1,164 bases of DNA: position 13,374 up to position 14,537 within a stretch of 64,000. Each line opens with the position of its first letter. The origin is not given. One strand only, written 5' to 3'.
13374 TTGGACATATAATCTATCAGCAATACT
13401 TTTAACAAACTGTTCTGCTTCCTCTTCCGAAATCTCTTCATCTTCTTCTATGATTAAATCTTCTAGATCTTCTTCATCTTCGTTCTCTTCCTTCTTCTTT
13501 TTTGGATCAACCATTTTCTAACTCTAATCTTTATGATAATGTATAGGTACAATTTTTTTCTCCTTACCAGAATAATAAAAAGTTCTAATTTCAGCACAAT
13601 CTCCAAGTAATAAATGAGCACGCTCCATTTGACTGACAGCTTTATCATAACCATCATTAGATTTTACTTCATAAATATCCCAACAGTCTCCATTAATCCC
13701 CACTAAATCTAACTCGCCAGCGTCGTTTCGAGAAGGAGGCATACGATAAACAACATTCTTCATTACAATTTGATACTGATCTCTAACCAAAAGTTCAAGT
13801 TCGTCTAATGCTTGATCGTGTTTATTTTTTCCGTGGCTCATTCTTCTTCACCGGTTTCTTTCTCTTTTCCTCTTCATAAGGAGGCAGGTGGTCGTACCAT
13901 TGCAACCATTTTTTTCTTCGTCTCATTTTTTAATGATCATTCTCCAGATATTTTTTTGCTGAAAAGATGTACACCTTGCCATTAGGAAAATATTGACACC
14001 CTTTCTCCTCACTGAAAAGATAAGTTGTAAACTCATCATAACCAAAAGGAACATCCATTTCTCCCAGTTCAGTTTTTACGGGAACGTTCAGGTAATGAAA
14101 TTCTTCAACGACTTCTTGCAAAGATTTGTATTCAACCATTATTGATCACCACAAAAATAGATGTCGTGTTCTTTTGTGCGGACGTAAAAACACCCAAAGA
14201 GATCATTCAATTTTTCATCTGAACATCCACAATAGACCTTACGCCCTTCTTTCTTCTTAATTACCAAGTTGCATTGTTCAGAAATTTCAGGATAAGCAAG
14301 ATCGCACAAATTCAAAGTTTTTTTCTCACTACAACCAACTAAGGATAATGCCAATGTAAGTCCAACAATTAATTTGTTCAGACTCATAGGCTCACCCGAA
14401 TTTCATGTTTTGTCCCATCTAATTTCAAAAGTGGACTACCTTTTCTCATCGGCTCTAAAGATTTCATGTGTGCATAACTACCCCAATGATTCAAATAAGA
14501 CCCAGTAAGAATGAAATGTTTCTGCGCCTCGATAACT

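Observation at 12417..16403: Long co-directional operon with a repeated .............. spacer: secreted protease, Zn-ribbon, metallophosphoesterase, Hjc-like nuclease and AAA ATPase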

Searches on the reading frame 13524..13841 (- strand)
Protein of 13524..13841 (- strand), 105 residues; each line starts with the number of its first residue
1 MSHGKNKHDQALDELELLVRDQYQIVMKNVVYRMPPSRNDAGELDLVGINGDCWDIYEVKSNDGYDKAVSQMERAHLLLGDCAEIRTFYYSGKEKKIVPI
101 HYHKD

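Call 6: search_protein_families(library=pfam, proteins=[window:13524-13841:-], max_evalue=0.1)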
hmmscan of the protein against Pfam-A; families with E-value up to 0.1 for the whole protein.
window:13524-13841:- (105 aa): 0 families

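Call 11: search_protein_families(library=padloc, proteins=[window:13524-13841:-], max_evalue=0.1)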
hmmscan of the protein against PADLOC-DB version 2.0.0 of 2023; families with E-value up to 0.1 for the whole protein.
window:13524-13841:- (105 aa): 0 families

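Call 12: search_protein_families(library=phrogs, proteins=[window:13524-13841:-], max_evalue=0.1)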
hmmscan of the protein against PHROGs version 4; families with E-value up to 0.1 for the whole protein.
window:13524-13841:- (105 aa): 0 families

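Call 13: search_protein_families(library=ncbifam, proteins=[window:13524-13841:-], max_evalue=0.1)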
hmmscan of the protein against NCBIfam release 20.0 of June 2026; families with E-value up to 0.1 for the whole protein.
window:13524-13841:- (105 aa): 2 families
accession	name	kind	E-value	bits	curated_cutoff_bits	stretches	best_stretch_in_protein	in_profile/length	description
NF009154.0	PRK12497.3-3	equivalog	0.029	14.4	109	1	18-64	24-63/123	YraN family protein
NF009150.0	PRK12497.1-3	equivalog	0.038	14.1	81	1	4-72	9-69/118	YraN family protein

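Call 43: find_homologous_proteins(query=window:13524-13841:-, max_evalue=0.001)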
Query window:13524-13841:- (105 aa): 14 proteins with E <= 0.001 among 15 candidates.
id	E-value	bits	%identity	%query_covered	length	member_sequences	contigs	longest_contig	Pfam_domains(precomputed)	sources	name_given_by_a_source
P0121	3.1e-60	219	90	100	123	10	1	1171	-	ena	-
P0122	3.8e-60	219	90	100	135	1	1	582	-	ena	-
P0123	2.4e-58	213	89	100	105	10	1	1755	-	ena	-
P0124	6.6e-56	205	87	100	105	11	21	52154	-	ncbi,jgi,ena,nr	ncbi:hypothetical protein HOA91_06290 [Candidatus Woesearchaeota archaeon]|jgi:hypothetical protein|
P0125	1.3e-51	191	86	95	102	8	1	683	-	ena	-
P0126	3.5e-49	183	77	100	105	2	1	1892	-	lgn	-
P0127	4.3e-43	164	74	96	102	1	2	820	-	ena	-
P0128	4.1e-34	135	64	100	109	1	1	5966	-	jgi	jgi:hypothetical protein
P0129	1.3e-33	133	64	92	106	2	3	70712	-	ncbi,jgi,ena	-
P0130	1.3e-33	133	66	90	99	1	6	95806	-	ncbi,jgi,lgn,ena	-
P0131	1.4e-32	130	62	96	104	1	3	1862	-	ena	-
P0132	1.3e-29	120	56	96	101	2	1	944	-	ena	-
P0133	2.3e-29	120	60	92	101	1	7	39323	-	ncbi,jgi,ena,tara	tara:strand:- start:676 stop:981 length:306 start_codon:yes stop_codon:yes gene_type:complete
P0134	8.4e-17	79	51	78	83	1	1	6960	-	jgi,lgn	-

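Call 46: search_solved_structures(query=A2, max_evalue=10)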
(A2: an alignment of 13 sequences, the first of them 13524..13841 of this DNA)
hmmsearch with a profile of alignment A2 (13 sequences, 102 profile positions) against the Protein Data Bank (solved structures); distinct sequences matched with E-value up to 10: 3.
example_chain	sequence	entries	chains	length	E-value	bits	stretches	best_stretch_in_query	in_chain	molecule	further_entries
4hyl_A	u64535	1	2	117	0.24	14.7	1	36-81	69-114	Stage II sporulation protein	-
2vld_A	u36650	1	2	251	0.86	12.9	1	38-87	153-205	Endonuclease NucS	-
3ub0_A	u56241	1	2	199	1.2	12.5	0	53-79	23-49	Non-structural protein 6, nsp6,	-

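Call 51: predict_structure(alignment_id=A3)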
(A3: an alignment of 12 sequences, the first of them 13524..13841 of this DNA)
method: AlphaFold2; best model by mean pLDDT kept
length: 105 residues; sequences in the alignment: 12
mean_pLDDT: 80.5   pTM: 0.66
mean pLDDT of the five models: 80.5, 79.1, 76.9, 75.3, 71.6
residues with pLDDT >= 90: 12; 70-90: 81; 50-70: 7; < 50: 5
segments of 3 or more residues with pLDDT < 50: 1-4
pLDDT, mean of each block of 10 residues (from residue 1): 62 88 90 85 87 85 73 81 85 80 59
secondary structure, 60 per line:
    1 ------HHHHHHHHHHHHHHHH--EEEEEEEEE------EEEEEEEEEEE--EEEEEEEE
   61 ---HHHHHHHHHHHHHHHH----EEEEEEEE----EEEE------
elements in order: H7-22 E25-33 E40-50 E53-60 H64-79 E84-91 E96-99

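Call 55: fold_search(model_id=the predicted structure, library=pdb)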
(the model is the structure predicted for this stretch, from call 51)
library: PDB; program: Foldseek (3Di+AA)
matches with E <= 10: 856; with E <= 0.001: 3
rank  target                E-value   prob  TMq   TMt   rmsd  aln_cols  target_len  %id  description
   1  7ewu_D                8.0e-04  1.00  0.63  0.40   4.6       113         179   15  Crystal structure of Ebinur Lake virus cap snatching endonuclease (WT) (released 2022-01-26)
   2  7ex1_B                8.5e-04  1.00  0.50  0.33   7.9        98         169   18  Crystal structure of Ebinur Lake virus cap snatching endonuclease (Y109A mutant) (released 2022-01-26)
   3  9nl2_A                9.7e-04  1.00  0.65  0.07   3.4       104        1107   12  Structure of R2 retrotransposon protein from Platysternon megacephalum initiating target-primed reverse transcription (released 2025-06-18)
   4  7ewz_A                1.1e-03  1.00  0.49  0.31   8.2        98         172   18  Crystal structure of Ebinur Lake virus cap snatching endonuclease (D92A mutant) (released 2022-01-26)
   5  7ex0_B                1.8e-03  1.00  0.64  0.42   4.0       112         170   15  Crystal structure of Ebinur Lake virus cap snatching endonuclease (K108A mutant) (released 2022-01-26)
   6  7ex1_A                1.9e-03  1.00  0.62  0.41   3.7       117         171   16  Crystal structure of Ebinur Lake virus cap snatching endonuclease (Y109A mutant) (released 2022-01-26)
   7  7ewu_B                1.9e-03  1.00  0.57  0.37   4.3       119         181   15  Crystal structure of Ebinur Lake virus cap snatching endonuclease (WT) (released 2022-01-26)
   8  9iab_A                1.9e-03  0.89  0.34  0.18   8.8       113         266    8  Structure of the Argonaute-associated Cas4 family protein 1 (ACE1) from Chroococcidiopsis thermalis (CtACE1) (released 2025-04-23)
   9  7eww_A                2.0e-03  1.00  0.48  0.31   8.2        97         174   18  Crystal structure of Ebinur Lake virus cap snatching endonuclease (N52A mutant) (released 2022-01-26)
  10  7ex6_B                2.3e-03  1.00  0.62  0.40   3.7       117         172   15  Crystal structure of Ebinur Lake virus cap snatching endonuclease in complex with inhibitor 11 (released 2022-02-16)
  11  9dou_A                2.3e-03  1.00  0.64  0.09   4.6       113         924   13  Taeniopygia guttata R2 retrotransposon (R2Tg) initiating target-primed reverse transcription (released 2025-05-21)
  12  7eww_B                2.6e-03  1.00  0.50  0.32   8.4       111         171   17  Crystal structure of Ebinur Lake virus cap snatching endonuclease (N52A mutant) (released 2022-01-26)
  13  7ewy_A                3.0e-03  1.00  0.56  0.38   4.3       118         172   14  Crystal structure of Ebinur Lake virus cap snatching endonuclease (D79A mutant) (released 2022-01-26)
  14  9iac_B                3.2e-03  0.89  0.34  0.18   8.3       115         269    8  Structure of the Argonaute-associated Cas4 family protein 1 (ACE1) from Microcystis aeruginosa (MaACE1) (released 2025-04-23)
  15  9iab_B                3.2e-03  0.84  0.34  0.18   8.8       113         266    8  Structure of the Argonaute-associated Cas4 family protein 1 (ACE1) from Chroococcidiopsis thermalis (CtACE1) (released 2025-04-23)
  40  2wiw_A                7.6e-03  0.99  0.47  0.43   5.4       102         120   17  Crystal structures of Holliday junction resolvases from Archaeoglobus fulgidus bound to DNA substrate (released 2009-05-26)
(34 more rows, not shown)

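Call 56: find_related_loci(query=A3, collection=metagenome_contigs, flank=10000)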
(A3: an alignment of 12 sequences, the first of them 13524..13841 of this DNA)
Query A3 (105 aa) in metagenome_contigs; peptide patterns used: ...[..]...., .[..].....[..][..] (x = any residue, [..] = any of these).
92 stretches matched a pattern; 9 encode a relative of the query (tblastn E <= 1e-3); 9 distinct loci.
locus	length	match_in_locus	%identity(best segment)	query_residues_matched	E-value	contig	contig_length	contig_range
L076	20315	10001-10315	90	1-105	3e-65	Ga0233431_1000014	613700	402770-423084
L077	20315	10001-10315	89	1-105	2e-63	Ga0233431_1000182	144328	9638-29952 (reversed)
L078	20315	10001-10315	89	1-105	2e-63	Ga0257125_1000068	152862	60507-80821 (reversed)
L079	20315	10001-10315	89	1-105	3e-63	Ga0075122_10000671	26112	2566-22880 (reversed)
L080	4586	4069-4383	87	1-105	3e-61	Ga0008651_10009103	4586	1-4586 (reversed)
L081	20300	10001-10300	85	6-105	6e-56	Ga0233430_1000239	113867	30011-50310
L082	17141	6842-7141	85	6-105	6e-56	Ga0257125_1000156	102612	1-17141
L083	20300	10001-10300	85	6-105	2e-55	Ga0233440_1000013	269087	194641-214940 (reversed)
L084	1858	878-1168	60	1-97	9e-35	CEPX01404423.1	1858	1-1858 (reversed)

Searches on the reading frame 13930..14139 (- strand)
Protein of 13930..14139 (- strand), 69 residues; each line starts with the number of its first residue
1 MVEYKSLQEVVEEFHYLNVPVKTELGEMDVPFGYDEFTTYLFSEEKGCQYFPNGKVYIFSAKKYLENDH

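Call 6: search_protein_families(library=pfam, proteins=[window:13930-14139:-], max_evalue=0.1)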
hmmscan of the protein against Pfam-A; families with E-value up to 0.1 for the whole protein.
window:13930-14139:- (69 aa): 1 family
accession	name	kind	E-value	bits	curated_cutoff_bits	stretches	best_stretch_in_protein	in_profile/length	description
PF23583.2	EF_HAND_2_PLCG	-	0.093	13.5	27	0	31-45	50-64/71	PLCG EF-hand motif 2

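Call 11: search_protein_families(library=padloc, proteins=[window:13930-14139:-], max_evalue=0.1)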
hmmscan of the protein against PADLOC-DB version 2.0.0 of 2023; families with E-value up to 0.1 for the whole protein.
window:13930-14139:- (69 aa): 0 families

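Call 12: search_protein_families(library=phrogs, proteins=[window:13930-14139:-], max_evalue=0.1)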
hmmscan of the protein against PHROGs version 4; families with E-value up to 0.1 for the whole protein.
window:13930-14139:- (69 aa): 0 families

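Call 13: search_protein_families(library=ncbifam, proteins=[window:13930-14139:-], max_evalue=0.1)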
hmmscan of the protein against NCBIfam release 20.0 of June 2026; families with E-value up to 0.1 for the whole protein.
window:13930-14139:- (69 aa): 1 family
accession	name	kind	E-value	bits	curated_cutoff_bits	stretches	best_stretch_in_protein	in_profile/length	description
NF009540.0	PRK12911.1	equivalog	0.048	10.9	1878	1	32-59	404-431/1403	bifunctional preprotein translocase subunit SecD/SecF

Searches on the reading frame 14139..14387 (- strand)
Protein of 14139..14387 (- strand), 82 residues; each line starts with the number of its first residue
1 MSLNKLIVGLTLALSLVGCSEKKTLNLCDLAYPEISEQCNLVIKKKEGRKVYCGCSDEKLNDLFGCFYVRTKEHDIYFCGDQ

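Call 6: search_protein_families(library=pfam, proteins=[window:14139-14387:-], max_evalue=0.1)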
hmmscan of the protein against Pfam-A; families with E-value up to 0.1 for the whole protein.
window:14139-14387:- (82 aa): 0 families

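Call 11: search_protein_families(library=padloc, proteins=[window:14139-14387:-], max_evalue=0.1)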
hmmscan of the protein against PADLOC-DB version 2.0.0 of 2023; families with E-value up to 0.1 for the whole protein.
window:14139-14387:- (82 aa): 0 families

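Call 12: search_protein_families(library=phrogs, proteins=[window:14139-14387:-], max_evalue=0.1)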
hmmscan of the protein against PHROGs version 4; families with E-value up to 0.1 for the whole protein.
window:14139-14387:- (82 aa): 2 families
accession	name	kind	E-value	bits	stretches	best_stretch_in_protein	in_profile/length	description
phrog_9170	-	unknown function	0.05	14.4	0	4-25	5-26/159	-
phrog_7420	-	unknown function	0.081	14.5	1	4-48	2-46/92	-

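Call 13: search_protein_families(library=ncbifam, proteins=[window:14139-14387:-], max_evalue=0.1)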
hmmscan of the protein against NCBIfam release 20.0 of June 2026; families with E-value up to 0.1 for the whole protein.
window:14139-14387:- (82 aa): 1 family
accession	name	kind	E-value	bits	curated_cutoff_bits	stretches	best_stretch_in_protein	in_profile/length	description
NF033788.1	HTH_metalloreg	subfamily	0.0043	16.8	55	1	37-63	50-76/77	metalloregulator ArsR/SmtB family transcription factor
